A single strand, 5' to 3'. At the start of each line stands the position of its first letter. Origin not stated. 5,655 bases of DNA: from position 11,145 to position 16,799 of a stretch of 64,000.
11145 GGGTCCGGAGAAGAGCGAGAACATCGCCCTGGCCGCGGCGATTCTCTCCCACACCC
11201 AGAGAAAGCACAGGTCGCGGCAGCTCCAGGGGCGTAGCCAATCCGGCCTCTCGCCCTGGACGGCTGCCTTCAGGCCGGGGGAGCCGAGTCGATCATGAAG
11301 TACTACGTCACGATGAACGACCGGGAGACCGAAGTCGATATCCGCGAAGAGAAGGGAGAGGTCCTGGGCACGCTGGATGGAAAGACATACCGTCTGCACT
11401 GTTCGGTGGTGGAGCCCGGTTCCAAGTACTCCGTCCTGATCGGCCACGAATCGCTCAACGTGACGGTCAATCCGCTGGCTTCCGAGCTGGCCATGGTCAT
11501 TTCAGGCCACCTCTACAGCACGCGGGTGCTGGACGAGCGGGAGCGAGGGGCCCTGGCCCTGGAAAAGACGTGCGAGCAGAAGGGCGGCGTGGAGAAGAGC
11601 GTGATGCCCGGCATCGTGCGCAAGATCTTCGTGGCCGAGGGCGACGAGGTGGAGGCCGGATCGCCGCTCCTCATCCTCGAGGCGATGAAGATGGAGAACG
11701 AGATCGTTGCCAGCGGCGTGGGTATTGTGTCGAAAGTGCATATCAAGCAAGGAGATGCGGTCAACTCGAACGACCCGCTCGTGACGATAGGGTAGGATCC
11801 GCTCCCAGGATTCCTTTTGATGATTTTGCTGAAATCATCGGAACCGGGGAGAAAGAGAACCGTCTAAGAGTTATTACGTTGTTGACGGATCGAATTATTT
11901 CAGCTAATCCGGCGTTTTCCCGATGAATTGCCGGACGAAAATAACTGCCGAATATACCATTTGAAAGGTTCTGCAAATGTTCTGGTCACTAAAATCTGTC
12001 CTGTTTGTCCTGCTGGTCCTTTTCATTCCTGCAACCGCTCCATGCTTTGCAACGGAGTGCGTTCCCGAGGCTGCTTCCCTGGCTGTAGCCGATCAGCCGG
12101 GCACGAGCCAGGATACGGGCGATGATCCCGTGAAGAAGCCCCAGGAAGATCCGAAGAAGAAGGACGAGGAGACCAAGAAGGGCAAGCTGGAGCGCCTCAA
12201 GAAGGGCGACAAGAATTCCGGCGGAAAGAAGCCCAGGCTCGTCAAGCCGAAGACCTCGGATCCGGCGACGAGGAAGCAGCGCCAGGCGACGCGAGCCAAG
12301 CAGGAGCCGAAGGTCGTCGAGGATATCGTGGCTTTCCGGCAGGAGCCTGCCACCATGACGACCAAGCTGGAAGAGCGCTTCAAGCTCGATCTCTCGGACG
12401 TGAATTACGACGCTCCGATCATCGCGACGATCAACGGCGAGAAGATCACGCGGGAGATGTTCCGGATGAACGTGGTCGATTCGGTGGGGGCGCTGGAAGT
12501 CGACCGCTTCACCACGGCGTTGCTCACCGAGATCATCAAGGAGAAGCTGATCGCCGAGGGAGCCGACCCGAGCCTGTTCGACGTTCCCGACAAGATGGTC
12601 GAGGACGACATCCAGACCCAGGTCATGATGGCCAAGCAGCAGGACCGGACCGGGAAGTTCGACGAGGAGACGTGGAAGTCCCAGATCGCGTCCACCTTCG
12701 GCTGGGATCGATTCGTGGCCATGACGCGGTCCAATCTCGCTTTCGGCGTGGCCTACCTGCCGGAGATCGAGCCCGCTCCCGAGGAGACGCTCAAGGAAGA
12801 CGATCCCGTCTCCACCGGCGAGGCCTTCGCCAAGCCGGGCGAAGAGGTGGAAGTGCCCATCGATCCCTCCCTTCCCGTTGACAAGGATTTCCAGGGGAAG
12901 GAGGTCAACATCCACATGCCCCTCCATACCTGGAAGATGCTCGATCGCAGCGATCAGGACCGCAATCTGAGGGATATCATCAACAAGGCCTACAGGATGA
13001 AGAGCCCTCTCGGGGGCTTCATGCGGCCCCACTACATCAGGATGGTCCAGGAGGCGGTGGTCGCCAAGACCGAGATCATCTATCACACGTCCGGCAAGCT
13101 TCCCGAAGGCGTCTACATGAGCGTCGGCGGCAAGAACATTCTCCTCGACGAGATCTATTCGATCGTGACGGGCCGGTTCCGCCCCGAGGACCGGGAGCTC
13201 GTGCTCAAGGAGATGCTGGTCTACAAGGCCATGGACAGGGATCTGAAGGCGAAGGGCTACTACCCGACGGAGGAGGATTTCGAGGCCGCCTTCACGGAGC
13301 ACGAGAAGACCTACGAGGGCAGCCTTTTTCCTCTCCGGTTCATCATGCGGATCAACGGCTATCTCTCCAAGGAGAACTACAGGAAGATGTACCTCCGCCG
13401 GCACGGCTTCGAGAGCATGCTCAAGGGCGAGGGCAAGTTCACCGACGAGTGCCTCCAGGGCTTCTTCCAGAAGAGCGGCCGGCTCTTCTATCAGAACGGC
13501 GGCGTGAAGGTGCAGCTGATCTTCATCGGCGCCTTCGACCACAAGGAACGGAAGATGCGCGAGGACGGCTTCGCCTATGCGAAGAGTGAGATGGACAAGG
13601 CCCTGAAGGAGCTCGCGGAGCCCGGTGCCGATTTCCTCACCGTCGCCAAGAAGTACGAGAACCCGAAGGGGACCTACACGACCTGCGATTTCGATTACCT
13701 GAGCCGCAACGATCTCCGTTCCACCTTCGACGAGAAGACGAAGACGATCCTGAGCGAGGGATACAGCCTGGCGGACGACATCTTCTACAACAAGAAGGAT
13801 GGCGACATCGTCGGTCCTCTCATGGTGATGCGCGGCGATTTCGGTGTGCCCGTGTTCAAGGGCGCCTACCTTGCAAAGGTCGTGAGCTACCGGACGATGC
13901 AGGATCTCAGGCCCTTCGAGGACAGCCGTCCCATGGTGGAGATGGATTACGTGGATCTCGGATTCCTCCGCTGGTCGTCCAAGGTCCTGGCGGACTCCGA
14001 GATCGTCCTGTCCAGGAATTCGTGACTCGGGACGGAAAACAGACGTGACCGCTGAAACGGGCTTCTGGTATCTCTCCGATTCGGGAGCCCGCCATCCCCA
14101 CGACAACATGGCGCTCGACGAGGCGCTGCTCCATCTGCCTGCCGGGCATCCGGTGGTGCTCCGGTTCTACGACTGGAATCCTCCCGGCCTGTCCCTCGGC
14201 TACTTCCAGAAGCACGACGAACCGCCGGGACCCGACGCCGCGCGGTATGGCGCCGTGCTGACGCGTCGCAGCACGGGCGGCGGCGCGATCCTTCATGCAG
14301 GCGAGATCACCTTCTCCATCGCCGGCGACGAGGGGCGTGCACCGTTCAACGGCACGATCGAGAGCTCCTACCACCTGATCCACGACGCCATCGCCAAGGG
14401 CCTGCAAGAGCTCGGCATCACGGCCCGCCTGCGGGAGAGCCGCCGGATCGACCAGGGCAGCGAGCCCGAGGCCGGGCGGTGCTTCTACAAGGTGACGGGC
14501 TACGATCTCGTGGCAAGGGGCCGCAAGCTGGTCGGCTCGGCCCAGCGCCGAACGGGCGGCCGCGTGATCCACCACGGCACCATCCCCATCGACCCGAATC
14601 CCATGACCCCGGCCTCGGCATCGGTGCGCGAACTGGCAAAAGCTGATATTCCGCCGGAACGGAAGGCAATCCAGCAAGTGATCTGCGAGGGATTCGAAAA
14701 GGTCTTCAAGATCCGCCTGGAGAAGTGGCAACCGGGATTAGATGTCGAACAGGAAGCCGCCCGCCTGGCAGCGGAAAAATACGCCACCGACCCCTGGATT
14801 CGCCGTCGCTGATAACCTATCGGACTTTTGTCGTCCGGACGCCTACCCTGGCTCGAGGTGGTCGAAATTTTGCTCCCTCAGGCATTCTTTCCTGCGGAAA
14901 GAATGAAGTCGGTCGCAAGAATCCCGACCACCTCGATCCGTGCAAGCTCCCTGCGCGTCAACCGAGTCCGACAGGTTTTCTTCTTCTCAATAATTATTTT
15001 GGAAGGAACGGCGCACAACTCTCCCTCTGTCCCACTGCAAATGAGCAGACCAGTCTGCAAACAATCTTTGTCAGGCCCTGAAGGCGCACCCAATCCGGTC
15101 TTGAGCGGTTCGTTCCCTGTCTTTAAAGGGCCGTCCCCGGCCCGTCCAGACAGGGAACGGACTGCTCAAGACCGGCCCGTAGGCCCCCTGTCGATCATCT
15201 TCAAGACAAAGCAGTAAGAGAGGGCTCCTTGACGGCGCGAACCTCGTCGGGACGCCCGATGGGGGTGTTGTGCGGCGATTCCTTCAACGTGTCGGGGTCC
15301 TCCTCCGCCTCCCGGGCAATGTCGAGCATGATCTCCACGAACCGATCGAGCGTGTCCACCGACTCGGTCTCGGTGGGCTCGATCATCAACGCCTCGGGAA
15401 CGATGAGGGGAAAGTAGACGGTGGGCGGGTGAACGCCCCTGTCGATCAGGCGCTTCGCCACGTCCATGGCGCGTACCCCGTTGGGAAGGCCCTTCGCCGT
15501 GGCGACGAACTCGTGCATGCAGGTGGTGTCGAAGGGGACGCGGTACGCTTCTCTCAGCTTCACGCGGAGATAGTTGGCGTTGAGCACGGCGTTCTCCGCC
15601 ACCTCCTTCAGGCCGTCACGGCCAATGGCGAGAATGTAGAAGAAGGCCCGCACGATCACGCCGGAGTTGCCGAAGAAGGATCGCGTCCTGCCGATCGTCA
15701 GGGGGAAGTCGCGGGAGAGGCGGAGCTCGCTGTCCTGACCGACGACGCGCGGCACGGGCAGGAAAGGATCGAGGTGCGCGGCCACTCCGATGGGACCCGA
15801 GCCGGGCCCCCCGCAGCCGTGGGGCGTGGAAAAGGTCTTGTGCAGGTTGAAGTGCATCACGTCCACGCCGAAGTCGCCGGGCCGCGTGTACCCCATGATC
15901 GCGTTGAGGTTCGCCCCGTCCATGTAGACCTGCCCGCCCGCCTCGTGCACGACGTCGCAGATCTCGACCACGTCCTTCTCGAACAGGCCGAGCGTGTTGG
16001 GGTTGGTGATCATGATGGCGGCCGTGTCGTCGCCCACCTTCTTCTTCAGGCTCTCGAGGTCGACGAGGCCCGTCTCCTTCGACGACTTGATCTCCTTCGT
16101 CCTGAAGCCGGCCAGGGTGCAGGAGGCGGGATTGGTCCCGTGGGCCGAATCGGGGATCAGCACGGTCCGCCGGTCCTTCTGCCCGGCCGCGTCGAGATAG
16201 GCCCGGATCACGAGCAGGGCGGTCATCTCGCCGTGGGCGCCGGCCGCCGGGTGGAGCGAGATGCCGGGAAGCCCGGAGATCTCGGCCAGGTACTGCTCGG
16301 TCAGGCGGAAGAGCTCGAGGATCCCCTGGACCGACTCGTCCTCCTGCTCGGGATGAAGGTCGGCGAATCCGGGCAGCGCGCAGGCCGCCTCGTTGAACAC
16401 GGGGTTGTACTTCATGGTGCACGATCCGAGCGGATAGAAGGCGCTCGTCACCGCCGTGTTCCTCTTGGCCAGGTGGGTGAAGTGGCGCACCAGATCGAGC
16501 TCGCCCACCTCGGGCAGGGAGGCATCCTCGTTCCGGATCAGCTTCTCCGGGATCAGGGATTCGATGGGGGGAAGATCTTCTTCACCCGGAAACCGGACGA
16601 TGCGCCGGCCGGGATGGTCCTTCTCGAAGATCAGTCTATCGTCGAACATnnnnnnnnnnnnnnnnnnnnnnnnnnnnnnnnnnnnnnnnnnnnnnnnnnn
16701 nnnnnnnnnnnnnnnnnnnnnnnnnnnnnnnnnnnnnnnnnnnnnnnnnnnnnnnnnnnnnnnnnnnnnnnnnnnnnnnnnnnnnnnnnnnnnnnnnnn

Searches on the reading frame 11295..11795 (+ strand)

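Call 70: search_protein_families(library=pfam, proteins=[window:11295-11795:+], max_evalue=0.00001)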
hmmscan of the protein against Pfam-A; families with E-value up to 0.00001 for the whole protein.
window:11295-11795:+ (166 aa): 2 families
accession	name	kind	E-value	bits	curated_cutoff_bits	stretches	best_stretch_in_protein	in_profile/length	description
PF00364.28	Biotin_lipoyl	-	1.1e-17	64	22.1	1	105-165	14-73/73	Biotin-requiring enzyme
PF13533.13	Biotin_lipoyl_2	-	4.7e-09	36.3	29.8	0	105-128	8-31/32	Biotin-lipoyl like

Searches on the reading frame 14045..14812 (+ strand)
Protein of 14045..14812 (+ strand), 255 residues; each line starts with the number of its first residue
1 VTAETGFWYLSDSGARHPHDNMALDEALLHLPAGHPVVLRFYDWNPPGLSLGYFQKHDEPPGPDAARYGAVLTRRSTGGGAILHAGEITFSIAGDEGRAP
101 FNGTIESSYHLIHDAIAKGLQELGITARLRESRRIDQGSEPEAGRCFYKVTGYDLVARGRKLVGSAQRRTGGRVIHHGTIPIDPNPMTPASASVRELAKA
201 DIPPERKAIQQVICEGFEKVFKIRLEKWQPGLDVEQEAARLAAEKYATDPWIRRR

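Call 70: search_protein_families(library=pfam, proteins=[window:14045-14812:+], max_evalue=0.00001)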
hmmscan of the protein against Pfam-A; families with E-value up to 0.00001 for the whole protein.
window:14045-14812:+ (255 aa): 2 families
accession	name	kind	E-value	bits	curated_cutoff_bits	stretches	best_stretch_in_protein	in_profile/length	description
PF21948.1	LplA-B_cat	-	4.2e-27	95.8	27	1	18-201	2-157/200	Lipoyl protein ligase A/B catalytic domain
PF03099.24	BPL_LplA_LipB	-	4.7e-14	52.9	21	1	68-185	24-133/133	Biotin/lipoate A/B protein ligase family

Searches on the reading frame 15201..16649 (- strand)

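Call 71: search_protein_families(library=pfam, proteins=[window:15201-16649:-], max_evalue=0.00001)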
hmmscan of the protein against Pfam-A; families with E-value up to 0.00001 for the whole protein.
window:15201-16649:- (482 aa): 3 families
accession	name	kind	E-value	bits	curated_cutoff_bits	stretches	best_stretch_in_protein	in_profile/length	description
PF21478.3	GcvP2_C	-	1.1e-25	90.4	27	1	351-450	2-104/122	Glycine dehydrogenase, C-terminal domain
PF02347.22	GDC-P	-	3.3e-14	53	26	1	22-385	19-381/429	Glycine cleavage system P-protein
PF00266.25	Aminotran_5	-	1.5e-06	27.9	21.5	1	146-280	76-209/371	Aminotransferase class-V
